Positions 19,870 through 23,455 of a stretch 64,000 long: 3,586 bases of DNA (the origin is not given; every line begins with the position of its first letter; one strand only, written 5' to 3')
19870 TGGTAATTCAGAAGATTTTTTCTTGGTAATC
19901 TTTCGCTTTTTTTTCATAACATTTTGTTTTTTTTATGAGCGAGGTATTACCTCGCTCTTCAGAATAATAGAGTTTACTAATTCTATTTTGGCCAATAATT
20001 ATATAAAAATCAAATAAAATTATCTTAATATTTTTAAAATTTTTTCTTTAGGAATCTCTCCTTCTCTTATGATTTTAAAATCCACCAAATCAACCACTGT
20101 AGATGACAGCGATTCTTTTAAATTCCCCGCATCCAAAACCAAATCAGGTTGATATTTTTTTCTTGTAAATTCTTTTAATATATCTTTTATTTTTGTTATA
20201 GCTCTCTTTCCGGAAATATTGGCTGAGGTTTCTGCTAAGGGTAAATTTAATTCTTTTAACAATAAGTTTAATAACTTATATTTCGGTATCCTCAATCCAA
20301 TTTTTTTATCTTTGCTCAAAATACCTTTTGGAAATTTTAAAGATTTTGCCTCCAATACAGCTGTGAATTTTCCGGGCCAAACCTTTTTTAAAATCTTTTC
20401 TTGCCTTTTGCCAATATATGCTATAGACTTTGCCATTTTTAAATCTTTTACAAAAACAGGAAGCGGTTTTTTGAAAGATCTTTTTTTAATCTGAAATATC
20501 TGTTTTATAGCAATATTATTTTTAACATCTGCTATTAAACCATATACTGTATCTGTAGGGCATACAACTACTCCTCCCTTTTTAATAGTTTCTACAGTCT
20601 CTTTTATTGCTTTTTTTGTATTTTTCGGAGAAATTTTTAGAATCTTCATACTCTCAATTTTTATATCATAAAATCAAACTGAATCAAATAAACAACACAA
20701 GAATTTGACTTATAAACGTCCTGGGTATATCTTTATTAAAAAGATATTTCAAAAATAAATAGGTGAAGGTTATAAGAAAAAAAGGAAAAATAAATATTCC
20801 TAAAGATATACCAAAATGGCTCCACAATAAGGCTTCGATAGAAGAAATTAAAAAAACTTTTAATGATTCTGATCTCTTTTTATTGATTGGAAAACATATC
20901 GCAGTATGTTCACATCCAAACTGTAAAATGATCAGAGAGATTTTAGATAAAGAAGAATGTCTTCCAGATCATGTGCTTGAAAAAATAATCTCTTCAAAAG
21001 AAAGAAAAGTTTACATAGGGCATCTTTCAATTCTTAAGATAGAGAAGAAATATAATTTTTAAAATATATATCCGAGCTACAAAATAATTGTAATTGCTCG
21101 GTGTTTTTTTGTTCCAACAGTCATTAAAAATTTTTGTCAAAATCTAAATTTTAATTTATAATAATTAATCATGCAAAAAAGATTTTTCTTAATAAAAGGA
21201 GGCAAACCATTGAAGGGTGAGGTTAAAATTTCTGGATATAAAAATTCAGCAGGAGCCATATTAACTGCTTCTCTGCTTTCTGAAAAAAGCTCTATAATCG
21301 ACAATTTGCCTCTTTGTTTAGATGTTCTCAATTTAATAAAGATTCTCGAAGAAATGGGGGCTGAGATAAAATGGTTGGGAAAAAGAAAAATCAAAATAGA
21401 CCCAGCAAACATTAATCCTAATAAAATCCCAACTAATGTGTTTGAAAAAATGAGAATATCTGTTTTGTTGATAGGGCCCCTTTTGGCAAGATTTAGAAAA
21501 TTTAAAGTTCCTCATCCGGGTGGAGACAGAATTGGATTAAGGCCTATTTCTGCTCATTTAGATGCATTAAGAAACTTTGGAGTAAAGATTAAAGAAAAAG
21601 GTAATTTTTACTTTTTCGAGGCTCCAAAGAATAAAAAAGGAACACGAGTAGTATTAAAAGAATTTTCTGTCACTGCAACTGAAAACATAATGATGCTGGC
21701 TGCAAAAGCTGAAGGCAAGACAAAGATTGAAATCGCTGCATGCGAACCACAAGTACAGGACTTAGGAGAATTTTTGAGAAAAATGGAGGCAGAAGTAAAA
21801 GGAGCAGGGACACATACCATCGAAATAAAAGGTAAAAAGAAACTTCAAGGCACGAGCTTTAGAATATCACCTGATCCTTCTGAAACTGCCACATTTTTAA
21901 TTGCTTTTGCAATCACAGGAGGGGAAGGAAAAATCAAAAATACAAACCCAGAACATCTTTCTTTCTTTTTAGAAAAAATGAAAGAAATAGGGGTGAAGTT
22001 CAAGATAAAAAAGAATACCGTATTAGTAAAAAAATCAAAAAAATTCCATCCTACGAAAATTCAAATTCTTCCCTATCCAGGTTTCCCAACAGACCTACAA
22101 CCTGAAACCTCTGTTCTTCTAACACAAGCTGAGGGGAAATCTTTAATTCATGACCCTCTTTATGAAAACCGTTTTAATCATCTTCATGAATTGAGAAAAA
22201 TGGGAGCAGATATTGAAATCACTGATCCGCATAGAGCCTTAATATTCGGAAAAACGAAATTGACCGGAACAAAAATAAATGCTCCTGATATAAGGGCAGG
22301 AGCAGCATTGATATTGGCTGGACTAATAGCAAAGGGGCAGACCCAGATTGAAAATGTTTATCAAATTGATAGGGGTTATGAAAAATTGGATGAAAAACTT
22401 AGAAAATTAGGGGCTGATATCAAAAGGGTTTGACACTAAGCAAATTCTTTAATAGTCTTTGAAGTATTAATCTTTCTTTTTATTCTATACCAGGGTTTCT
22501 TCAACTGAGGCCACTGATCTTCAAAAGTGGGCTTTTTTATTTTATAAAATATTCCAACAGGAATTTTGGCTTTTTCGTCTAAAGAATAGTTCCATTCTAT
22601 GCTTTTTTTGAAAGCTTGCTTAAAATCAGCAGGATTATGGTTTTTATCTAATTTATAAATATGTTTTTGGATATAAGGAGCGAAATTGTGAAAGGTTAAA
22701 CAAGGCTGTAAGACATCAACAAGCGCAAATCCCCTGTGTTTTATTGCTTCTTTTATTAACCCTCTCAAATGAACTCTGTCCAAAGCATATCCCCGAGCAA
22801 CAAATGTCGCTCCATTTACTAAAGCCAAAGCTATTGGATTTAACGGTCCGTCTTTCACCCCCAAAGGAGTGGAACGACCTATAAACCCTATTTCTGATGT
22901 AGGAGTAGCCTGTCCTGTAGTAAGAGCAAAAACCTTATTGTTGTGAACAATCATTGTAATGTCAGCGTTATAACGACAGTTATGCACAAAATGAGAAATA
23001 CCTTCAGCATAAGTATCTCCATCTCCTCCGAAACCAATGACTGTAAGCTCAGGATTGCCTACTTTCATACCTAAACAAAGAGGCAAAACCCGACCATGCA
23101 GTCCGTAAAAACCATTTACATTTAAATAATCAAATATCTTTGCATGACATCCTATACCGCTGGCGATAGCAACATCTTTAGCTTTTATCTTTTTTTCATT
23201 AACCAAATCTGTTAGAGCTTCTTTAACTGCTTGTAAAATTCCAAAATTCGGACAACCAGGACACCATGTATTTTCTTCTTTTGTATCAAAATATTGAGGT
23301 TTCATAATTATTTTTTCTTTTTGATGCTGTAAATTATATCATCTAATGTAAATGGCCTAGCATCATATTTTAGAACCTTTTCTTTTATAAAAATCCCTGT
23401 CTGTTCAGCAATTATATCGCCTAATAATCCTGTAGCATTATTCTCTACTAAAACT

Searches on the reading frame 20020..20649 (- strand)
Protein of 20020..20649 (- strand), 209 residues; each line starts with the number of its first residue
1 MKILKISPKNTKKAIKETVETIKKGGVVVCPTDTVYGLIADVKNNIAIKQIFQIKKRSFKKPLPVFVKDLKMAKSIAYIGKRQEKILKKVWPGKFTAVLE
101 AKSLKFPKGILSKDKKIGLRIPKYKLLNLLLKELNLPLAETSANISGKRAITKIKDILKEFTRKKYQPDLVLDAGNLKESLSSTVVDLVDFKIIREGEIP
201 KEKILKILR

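Call 39: search_protein_families(library=pfam, proteins=[window:20020-20649:-], max_evalue=0.01)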
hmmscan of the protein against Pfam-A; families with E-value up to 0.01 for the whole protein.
window:20020-20649:- (209 aa): 1 family
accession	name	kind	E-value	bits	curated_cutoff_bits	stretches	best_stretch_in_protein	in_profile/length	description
PF01300.24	Sua5_yciO_yrdC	-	4.9e-50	169.9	25.1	1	21-197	2-178/178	Telomere recombination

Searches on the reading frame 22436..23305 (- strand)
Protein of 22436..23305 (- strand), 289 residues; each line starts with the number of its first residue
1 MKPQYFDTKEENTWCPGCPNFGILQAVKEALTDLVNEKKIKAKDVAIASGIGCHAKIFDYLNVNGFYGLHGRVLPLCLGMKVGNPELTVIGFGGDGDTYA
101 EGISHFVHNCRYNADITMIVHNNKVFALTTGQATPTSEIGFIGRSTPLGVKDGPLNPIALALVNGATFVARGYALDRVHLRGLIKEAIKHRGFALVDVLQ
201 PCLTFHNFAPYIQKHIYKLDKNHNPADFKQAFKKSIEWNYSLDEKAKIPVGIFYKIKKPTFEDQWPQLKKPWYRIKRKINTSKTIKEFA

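Call 41: search_protein_families(library=pfam, proteins=[window:22436-23305:-], max_evalue=0.01)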
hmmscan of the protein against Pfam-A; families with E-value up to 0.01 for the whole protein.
window:22436-23305:- (289 aa): 2 families
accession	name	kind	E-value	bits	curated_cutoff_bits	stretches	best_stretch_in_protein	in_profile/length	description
PF02775.26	TPP_enzyme_C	-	6.5e-25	88.1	21.9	1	51-198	2-151/151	Thiamine pyrophosphate enzyme, C-terminal TPP binding domain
PF12367.13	PFO_beta_C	-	1.2e-13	51.4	24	1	202-270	1-66/66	Pyruvate ferredoxin oxidoreductase beta subunit C terminal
